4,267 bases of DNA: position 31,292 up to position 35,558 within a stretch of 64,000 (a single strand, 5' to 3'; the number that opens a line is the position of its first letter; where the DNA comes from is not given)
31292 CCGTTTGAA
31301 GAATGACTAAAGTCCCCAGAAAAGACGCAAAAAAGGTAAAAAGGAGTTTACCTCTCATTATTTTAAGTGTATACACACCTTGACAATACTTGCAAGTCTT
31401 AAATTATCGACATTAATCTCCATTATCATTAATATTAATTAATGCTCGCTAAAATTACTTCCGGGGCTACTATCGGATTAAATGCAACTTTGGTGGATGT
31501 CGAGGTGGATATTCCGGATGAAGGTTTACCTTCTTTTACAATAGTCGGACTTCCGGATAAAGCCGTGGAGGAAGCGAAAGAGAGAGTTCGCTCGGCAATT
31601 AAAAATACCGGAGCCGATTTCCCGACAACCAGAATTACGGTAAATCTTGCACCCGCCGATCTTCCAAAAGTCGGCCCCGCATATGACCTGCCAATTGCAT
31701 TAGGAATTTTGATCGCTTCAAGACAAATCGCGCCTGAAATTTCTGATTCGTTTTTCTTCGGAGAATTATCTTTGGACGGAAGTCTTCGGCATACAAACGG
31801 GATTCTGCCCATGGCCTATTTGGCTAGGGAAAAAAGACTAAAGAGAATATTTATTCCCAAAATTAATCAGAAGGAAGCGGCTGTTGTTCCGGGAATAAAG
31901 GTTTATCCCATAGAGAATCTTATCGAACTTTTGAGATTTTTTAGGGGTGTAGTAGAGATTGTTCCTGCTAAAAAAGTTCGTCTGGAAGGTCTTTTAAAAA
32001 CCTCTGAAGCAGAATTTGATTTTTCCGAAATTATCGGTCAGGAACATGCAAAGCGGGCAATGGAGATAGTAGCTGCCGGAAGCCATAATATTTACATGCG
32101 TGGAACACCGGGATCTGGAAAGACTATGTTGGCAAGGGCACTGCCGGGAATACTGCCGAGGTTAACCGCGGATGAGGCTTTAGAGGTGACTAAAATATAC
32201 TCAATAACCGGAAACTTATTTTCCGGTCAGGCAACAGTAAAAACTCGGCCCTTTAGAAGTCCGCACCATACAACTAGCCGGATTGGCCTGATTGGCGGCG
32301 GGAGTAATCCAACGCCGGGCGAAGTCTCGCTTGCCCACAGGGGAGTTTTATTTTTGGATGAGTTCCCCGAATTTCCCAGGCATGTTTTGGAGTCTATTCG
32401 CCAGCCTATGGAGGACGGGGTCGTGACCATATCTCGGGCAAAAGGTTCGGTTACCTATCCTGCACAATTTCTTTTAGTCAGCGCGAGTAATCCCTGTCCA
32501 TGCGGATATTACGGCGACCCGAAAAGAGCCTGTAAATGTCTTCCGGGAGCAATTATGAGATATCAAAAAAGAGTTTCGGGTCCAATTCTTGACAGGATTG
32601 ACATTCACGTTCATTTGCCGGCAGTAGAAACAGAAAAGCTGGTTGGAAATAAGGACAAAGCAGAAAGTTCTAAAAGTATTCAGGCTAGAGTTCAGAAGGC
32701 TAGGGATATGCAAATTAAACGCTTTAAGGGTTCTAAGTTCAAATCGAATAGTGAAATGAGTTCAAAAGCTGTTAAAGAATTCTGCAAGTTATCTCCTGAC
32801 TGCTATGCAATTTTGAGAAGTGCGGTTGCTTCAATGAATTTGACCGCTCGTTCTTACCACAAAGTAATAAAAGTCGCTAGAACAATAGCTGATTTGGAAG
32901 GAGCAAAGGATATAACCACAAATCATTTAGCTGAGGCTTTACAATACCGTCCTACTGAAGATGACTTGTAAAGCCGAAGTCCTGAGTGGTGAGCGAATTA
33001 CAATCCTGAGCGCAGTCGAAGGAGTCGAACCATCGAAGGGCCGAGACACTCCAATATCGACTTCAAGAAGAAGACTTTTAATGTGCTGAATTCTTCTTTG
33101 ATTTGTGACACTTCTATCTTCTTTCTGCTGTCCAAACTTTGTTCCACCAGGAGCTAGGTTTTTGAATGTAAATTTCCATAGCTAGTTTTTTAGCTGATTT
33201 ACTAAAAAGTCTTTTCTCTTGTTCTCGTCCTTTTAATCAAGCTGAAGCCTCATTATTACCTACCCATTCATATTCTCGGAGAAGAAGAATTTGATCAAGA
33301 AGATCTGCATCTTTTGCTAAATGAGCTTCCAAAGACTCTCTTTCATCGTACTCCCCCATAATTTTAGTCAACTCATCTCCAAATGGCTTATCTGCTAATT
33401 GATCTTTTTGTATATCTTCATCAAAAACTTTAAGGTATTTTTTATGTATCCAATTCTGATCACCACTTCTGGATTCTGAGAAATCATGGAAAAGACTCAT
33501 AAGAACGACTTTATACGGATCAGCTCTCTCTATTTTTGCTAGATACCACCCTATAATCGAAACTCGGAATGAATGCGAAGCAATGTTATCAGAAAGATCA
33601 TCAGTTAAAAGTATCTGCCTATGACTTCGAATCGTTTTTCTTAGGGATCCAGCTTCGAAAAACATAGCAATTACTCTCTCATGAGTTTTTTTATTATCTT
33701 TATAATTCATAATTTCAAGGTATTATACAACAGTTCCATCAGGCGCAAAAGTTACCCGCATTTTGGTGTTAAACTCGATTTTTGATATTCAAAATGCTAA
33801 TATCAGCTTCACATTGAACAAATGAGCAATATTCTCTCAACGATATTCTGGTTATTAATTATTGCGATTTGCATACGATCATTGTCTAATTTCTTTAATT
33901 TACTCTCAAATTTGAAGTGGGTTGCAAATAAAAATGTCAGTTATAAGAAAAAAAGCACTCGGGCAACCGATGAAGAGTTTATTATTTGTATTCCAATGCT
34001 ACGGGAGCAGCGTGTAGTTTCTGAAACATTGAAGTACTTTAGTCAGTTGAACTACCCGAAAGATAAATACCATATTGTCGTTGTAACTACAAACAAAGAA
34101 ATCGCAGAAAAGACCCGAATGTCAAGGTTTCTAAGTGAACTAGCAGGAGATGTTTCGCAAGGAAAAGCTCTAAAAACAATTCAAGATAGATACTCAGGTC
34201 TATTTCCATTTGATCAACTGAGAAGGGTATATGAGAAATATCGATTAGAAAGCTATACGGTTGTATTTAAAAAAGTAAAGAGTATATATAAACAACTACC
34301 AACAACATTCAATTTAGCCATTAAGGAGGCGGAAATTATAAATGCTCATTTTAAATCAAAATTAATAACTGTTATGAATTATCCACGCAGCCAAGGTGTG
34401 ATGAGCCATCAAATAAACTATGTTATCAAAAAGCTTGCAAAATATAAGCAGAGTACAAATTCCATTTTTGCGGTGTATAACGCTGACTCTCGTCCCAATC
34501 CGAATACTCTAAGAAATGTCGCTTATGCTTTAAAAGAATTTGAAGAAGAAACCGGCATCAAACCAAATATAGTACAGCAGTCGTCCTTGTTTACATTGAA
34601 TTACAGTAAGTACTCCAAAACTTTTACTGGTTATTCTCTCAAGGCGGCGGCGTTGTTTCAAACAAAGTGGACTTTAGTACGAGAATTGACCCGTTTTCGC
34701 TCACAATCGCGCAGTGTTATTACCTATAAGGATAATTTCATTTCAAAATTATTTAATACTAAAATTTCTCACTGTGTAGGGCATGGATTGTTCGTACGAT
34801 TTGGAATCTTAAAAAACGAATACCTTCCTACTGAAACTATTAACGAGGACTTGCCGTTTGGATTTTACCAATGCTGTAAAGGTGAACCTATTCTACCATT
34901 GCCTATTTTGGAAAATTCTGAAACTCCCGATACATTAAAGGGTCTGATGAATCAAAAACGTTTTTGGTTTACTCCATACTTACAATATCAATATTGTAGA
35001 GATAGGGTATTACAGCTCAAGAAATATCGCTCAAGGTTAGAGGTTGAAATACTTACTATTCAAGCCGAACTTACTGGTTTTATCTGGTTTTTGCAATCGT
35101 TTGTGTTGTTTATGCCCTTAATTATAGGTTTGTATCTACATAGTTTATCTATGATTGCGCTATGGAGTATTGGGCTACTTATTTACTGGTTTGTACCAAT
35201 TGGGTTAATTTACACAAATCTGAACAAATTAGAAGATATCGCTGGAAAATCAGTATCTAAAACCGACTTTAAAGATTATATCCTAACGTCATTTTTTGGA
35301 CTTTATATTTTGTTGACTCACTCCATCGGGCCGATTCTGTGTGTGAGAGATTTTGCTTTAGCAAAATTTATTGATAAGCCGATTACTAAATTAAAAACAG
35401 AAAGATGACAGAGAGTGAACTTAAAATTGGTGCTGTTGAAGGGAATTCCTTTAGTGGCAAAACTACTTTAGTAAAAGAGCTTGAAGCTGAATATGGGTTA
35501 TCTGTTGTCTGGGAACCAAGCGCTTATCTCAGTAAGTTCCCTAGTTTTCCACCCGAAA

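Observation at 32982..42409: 9.3 kb segment bracketed by near-perfect 57 bp inverted repeats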

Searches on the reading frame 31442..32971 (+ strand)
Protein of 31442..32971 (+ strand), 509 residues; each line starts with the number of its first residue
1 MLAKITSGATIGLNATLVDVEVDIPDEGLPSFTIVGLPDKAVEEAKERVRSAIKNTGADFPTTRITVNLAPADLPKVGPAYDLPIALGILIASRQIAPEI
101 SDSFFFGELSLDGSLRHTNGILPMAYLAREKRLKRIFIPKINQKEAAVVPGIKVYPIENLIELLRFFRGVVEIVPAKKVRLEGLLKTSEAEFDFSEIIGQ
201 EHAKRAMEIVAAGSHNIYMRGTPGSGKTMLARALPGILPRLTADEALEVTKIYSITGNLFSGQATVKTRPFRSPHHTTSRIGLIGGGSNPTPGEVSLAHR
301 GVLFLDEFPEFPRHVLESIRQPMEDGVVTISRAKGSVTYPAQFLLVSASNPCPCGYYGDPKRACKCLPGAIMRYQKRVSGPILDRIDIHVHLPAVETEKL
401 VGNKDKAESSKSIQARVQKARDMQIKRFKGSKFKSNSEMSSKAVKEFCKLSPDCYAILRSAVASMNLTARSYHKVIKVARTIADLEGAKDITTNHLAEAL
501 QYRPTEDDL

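Call 12: search_protein_families(library=pfam, proteins=[window:31442-32971:+], max_evalue=0.01)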
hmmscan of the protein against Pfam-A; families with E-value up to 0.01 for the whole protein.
window:31442-32971:+ (509 aa): 8 families
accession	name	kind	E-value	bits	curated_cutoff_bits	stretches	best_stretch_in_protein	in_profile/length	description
PF01078.27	Mg_chelatase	-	1.1e-92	309.6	20.3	1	193-399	1-206/207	Magnesium chelatase, subunit ChlI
PF13541.12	ChlI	-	7e-46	155.5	27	1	20-142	1-121/121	Subunit ChlI of Mg-chelatase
PF13335.12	Mg_chelatase_C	-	5.7e-32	110.6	26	1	408-503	2-94/94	Magnesium chelatase, subunit ChlI C-terminal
PF00493.29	MCM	-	3.5e-06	26.7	23.3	1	292-359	114-180/224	MCM P-loop domain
PF00158.32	Sigma54_activat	-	3.8e-05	23.9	20.2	0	286-349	80-141/168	Sigma-54 interaction domain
PF05362.19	Lon_C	-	4.5e-05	23.5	21.1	1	43-151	71-181/205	Lon protease (S16) C-terminal proteolytic domain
PF07728.20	AAA_5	-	0.00026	21.5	22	1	218-353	3-125/139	AAA domain (dynein-related subfamily)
PF05496.18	RuvB_N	-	0.00064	20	27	0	296-338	81-123/159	Holliday junction DNA helicase RuvB P-loop domain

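Call 14: find_encoding_contigs(protein=window:31442-32971:+, flank=10000, max_places=10)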
Protein window:31442-32971:+ (509 aa): 12 contigs read that carry it; 5 places shown.
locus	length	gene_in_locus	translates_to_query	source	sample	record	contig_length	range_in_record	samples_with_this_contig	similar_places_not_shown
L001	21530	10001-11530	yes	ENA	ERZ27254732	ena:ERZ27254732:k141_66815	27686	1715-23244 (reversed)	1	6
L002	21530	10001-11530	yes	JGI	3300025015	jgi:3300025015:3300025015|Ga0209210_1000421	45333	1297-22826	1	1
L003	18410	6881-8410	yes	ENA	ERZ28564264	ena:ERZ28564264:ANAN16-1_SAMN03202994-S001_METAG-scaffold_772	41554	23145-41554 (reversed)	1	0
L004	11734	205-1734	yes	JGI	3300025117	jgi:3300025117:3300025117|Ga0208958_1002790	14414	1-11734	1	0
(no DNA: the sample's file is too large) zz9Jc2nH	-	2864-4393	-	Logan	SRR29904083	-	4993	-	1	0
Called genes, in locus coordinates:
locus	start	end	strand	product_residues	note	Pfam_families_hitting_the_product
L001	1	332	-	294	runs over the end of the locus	PF09924:LPG_synthase_C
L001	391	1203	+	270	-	-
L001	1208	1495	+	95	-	-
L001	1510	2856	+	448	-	PF00512:HisKA, PF02518:HATPase_c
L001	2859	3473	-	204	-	-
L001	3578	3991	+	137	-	PF00072:Response_reg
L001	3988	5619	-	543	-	PF00343:Phosphorylase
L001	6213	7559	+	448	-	PF00512:HisKA, PF02518:HATPase_c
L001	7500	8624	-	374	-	-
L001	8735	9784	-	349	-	-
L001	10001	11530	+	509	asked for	PF13541:ChlI, PF00493:MCM (faint), PF01078:Mg_chelatase, PF13335:Mg_chelatase_C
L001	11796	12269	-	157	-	PF13023:HD_3, PF12917:YfbR-like, PF01966:HD (weak)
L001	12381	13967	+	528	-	-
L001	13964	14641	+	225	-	PF13521:AAA_28 (weak)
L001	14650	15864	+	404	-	PF20706:GT4-conflict (weak), PF00534:Glycos_transf_1, PF13692:Glyco_trans_1_4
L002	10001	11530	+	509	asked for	PF13541:ChlI, PF00493:MCM (faint), PF01078:Mg_chelatase, PF13335:Mg_chelatase_C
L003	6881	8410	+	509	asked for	PF13541:ChlI, PF00493:MCM (faint), PF01078:Mg_chelatase, PF13335:Mg_chelatase_C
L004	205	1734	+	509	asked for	PF13541:ChlI, PF00493:MCM (faint), PF01078:Mg_chelatase, PF13335:Mg_chelatase_C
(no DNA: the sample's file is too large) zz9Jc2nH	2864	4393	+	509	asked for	PF13541:ChlI, PF00493:MCM (faint), PF01078:Mg_chelatase, PF13335:Mg_chelatase_C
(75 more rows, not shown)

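Call 23: find_related_loci(query=window:31442-32971:+, collection=genome_contigs, flank=10000)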
Query window:31442-32971:+ (509 aa) in genome_contigs; peptide patterns used: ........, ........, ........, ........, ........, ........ (x = any residue, [..] = any of these).
600 stretches matched a pattern (row limit reached: there are more); 592 encode a relative of the query (tblastn E <= 1e-3); the best 80 are kept; 80 distinct loci.
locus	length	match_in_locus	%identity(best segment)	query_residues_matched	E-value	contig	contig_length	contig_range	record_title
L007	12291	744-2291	90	1-509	0e+0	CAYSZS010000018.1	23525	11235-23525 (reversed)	MAG TPA_asm: uncultured Gammaproteobacteria bacterium isolate SRP050083_co1_18 genome assembly, contig: NODE_825_length_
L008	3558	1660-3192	61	1-509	0e+0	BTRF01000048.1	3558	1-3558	MAG: Patescibacteria group bacterium BMS9Abin34 DNA, NODE_13610_length_3558, whole genome shotgun sequence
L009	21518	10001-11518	60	1-506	0e+0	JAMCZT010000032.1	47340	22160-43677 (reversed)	MAG: Patescibacteria group bacterium isolate FK_Sedi_B_Bin.292 NODE_1931_length_47340_cov_29.8061, whole genome shotgun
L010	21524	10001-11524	60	1-509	0e+0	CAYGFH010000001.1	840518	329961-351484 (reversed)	MAG TPA_asm: uncultured Gammaproteobacteria bacterium isolate ERP113451_co1_294 genome assembly, contig: NODE_1_length_8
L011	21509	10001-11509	57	1-504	0e+0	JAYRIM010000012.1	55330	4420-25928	MAG: Candidatus Levyibacteriota bacterium isolate SZ_szas25bin.53 k141_799812, whole genome shotgun sequence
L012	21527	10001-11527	57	2-506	0e+0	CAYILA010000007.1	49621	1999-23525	MAG TPA_asm: uncultured Candidatus Saccharibacteria bacterium isolate ERP119705_co24_1018 genome assembly, contig: NODE_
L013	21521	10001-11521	56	1-503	0e+0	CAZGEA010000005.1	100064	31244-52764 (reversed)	MAG TPA_asm: uncultured Gammaproteobacteria bacterium isolate SRP286056_co1_758 genome assembly, contig: NODE_153_length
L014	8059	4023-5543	58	1-503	0e+0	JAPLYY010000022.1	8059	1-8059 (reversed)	MAG: Candidatus Shapirobacteria bacterium isolate LacPavin_0920_WC90_MAG_39_8 LacPavin_0920_WC90_scaffold_260822, whole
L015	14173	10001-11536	55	1-508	0e+0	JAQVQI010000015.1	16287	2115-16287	MAG: Candidatus Shapirobacteria bacterium isolate STF1_223 NODE_9503_length_16287_cov_6.686200_Sandtown_F1, whole genome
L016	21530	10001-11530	55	1-508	0e+0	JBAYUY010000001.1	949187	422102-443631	MAG: Candidatus Shapirobacteria bacterium isolate SO_2016_LW3_47 scaffold00001_LW162_2016, whole genome shotgun sequence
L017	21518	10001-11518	57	1-503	0e+0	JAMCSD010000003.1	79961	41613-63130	MAG: Patescibacteria group bacterium isolate FK_Sedi_A_Bin.230 NODE_482_length_79961_cov_8.27458, whole genome shotgun s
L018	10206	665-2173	54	1-504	0e+0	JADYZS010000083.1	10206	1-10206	MAG: Anaerolineae bacterium isolate SJ583 c_000000330369, whole genome shotgun sequence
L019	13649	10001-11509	56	1-504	0e+0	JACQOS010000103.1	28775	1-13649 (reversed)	MAG: Chloroflexi bacterium isolate NC_groundwater_1287_Ag_S-0.2um_66_61 S_p2_S4_coassembly_k141_2063048, whole genome sh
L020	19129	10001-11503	54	1-503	0e+0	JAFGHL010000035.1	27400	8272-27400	MAG: Dehalococcoidia bacterium isolate Zod_Metabat.1459 k87_3528541, whole genome shotgun sequence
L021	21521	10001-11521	55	1-503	0e+0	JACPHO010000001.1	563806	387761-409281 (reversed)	MAG: Candidatus Shapirobacteria bacterium isolate NC_groundwater_416_Ag_B-0.1um_40_33 GD18-4_B1_scaffold_56969, whole ge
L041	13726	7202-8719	53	1-508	1e-176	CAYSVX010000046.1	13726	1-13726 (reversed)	MAG TPA_asm: uncultured Anaerolineaceae bacterium isolate SRP192927_co4_96 genome assembly, contig: NODE_10001_length_13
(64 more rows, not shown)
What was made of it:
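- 31442..32971 (+): comM (Mg-chelatase-like AAA+ gene). Its 3' end is the insertion hot spot. calls 12, 14, 23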

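Call 29: search_protein_families(library=pfam, proteins=[L007:255-683:+, L007:2510-4027:-, L007:4321-6789:+, L007:6789-7517:+, L007:7679-8914:+, L007:8991-10250:+, L007:10378-11412:+, L007:11381-12094:+, L007:4055-4273:-], max_evalue=0.01)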
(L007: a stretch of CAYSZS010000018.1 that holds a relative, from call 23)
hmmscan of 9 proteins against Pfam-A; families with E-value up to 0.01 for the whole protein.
L007:255-683:+ (142 aa): 0 families

L007:2510-4027:- (505 aa): 11 families
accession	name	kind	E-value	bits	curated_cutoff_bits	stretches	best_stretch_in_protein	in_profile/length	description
PF00056.29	Ldh_1_N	-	5.4e-10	39.9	27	1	208-342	4-136/141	lactate/malate dehydrogenase, NAD binding domain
PF07475.17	Hpr_kinase_C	-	6.9e-08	32.6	33.3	1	55-107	8-60/171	HPr Serine kinase C-terminal domain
PF13238.12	AAA_18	-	7.9e-05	23.6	29.4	1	68-96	1-30/128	AAA domain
PF25199.1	nSTAND_NTPase5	-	0.00043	20.6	34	1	28-105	7-79/145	Novel STAND NTPase 5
PF13555.12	AAA_29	-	0.00064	19.9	27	1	56-81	12-38/61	P-loop containing region of AAA domain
PF20720.3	nSTAND3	-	0.00099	19.3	27.2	1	63-87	15-39/155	Novel STAND NTPase 3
PF13671.12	AAA_33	-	0.0075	17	27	0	68-99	2-34/143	AAA domain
PF13479.12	AAA_24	-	0.0078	16.5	27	0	65-95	2-23/195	AAA domain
PF04851.21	ResIII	-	0.009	16.4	22.5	0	60-129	18-87/164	Type III restriction enzyme, res subunit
PF03807.23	F420_oxidored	-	0.0094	17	21.6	0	207-289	2-78/94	NADP oxidoreductase coenzyme F420-dependent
PF01583.26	APS_kinase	-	0.0096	16.4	21.1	0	68-106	5-40/152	Adenylylsulphate kinase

L007:4321-6789:+ (822 aa): 1 family
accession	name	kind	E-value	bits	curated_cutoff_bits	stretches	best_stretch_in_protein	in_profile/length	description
PF01326.24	PPDK_N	-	4.3e-19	69.4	27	2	469-635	2-187/328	Pyruvate phosphate dikinase, AMP/ATP-binding domain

L007:6789-7517:+ (242 aa): 1 family
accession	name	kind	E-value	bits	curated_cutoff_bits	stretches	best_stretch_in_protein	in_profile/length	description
PF01966.28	HD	-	1.4e-05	25.8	22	1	33-127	3-114/116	HD domain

L007:7679-8914:+ (411 aa): 2 families
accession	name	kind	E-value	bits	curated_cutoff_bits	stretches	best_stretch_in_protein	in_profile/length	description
PF00208.27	ELFV_dehydrog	-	3.3e-32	112.6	23.4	1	192-408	9-235/241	Glutamate/Leucine/Phenylalanine/Valine dehydrogenase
PF02812.23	ELFV_dehydrog_N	-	5.7e-06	26.5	25.3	1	60-141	35-121/129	Glu/Leu/Phe/Val dehydrogenase, dimerisation domain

L007:8991-10250:+ (419 aa): 1 family
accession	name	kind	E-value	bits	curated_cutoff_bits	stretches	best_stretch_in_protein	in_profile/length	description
PF00579.31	tRNA-synt_1b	-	4.4e-59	200.6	21.1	1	42-330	3-283/292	tRNA synthetases class I (W and Y)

L007:10378-11412:+ (344 aa): 0 families

L007:11381-12094:+ (237 aa): 1 family
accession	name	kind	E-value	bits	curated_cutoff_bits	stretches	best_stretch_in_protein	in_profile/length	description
PF08308.17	PEGA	-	1.4e-13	51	20.8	1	128-177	9-58/71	PEGA domain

L007:4055-4273:- (72 aa): 0 families

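Call 68: search_protein_families(library=pfam, proteins=[L019:11525-12817:+, L019:12762-13160:+, L041:8810-9607:-, L041:9770-10645:+, L041:11065-12090:-], max_evalue=0.1)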
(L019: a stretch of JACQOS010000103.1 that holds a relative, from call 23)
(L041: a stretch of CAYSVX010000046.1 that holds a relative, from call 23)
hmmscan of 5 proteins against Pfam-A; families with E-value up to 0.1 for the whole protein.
L019:11525-12817:+ (430 aa): 0 families

L019:12762-13160:+ (132 aa): 2 families
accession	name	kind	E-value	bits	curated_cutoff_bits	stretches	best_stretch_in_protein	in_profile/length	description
PF13335.12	Mg_chelatase_C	-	3.5e-14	53.6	26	1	81-126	49-94/94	Magnesium chelatase, subunit ChlI C-terminal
PF01078.27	Mg_chelatase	-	2.5e-13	50.3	20.3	1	24-74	156-206/207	Magnesium chelatase, subunit ChlI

L041:8810-9607:- (265 aa): 5 families
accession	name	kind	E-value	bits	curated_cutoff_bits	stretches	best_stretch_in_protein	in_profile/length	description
PF00106.31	adh_short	-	2.8e-38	131.8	26.6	1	7-202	1-190/195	short chain dehydrogenase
PF13561.12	adh_short_C2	-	1.3e-29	103.9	27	1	15-210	5-194/236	Enoyl-(Acyl carrier protein) reductase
PF08659.16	KR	-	2.4e-07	31.3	22.6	1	8-120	2-115/180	KR domain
PF23441.1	SDR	-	0.00015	21.7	27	1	3-73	4-77/258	SDR-like rossmann domain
PF01370.27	Epimerase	-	0.014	15.3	20.9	1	9-165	1-146/240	NAD dependent epimerase/dehydratase family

L041:9770-10645:+ (291 aa): 1 family
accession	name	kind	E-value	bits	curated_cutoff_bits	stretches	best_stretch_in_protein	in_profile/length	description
PF20122.4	DUF6512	-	1.2e-05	25.8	26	1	123-285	13-171/181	Family of unknown function (DUF6512)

L041:11065-12090:- (341 aa): 3 families
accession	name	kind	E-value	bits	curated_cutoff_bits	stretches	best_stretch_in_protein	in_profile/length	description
PF12787.12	EcsC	-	3.1e-05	24.2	30.4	1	51-117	75-137/240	EcsC protein family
PF07191.17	Zn_ribbon_6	-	0.035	14.6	25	1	290-330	3-39/67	Double zinc ribbon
PF13248.11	Zn_ribbon_3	-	0.083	12.8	27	0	304-329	3-25/26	zinc-ribbon domain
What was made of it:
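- On Integrative island at a gene 3' end (applies to 33040-40401): None in the window, L007, L019 or L041 (calls 12, 29, 68)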

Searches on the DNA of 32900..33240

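Call 21: search_rna_families(source=window, start=32900, end=33240, threshold=evalue, max_evalue=10, show_alignments=3)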
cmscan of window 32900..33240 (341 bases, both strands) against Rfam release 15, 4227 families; matches with E-value up to 10: 1.
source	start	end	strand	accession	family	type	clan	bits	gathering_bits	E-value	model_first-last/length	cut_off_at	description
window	33144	33182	-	RF02133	HOXB13-AS1_2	Gene; lncRNA;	-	9.6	40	9.2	45-81/81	no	HOXB13 antisense RNA 1 conserved region 2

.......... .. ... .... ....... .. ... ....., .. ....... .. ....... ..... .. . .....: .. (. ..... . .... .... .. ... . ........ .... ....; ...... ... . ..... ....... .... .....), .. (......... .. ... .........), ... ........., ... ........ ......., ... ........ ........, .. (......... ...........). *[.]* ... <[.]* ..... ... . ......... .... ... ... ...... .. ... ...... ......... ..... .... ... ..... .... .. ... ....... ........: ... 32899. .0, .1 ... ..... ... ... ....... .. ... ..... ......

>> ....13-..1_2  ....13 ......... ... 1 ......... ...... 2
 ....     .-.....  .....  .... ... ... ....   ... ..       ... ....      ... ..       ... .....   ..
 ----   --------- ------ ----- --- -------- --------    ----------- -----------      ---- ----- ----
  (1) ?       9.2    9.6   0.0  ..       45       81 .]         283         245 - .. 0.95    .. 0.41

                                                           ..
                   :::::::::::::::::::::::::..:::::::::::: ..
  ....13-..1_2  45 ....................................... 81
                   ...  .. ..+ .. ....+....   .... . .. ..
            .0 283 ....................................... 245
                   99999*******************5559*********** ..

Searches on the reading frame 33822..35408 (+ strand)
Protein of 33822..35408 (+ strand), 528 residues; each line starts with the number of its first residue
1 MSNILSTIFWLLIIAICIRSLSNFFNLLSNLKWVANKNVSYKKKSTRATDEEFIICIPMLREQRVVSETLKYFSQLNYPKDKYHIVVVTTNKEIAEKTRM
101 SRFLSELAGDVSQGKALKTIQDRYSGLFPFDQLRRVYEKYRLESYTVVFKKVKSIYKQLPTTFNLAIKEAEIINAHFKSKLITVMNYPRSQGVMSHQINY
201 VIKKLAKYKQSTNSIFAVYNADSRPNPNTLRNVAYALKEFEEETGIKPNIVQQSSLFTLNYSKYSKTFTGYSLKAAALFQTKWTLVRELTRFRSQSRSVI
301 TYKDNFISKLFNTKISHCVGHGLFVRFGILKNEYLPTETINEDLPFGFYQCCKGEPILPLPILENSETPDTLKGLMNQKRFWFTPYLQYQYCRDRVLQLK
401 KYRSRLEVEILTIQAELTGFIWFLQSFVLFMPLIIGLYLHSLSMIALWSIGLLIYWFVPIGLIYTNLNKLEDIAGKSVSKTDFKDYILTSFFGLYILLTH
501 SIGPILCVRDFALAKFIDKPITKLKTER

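Call 12: search_protein_families(library=pfam, proteins=[window:33822-35408:+], max_evalue=0.01)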
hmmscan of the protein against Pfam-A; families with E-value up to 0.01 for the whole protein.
window:33822-35408:+ (528 aa): 1 family
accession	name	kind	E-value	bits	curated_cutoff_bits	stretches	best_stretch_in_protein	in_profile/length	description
PF13632.12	Glyco_trans_2_3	-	0.00011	22.5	27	1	301-458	71-196/198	Glycosyl transferase family group 2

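Call 86: search_protein_families(library=padloc, proteins=[window:33822-35408:+], max_evalue=0.001)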
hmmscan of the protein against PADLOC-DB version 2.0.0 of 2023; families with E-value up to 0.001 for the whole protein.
window:33822-35408:+ (528 aa): 0 families

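Call 87: search_protein_families(library=ncbifam, proteins=[window:33822-35408:+], max_evalue=0.001)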
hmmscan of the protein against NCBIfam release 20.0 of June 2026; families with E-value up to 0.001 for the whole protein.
window:33822-35408:+ (528 aa): 0 families
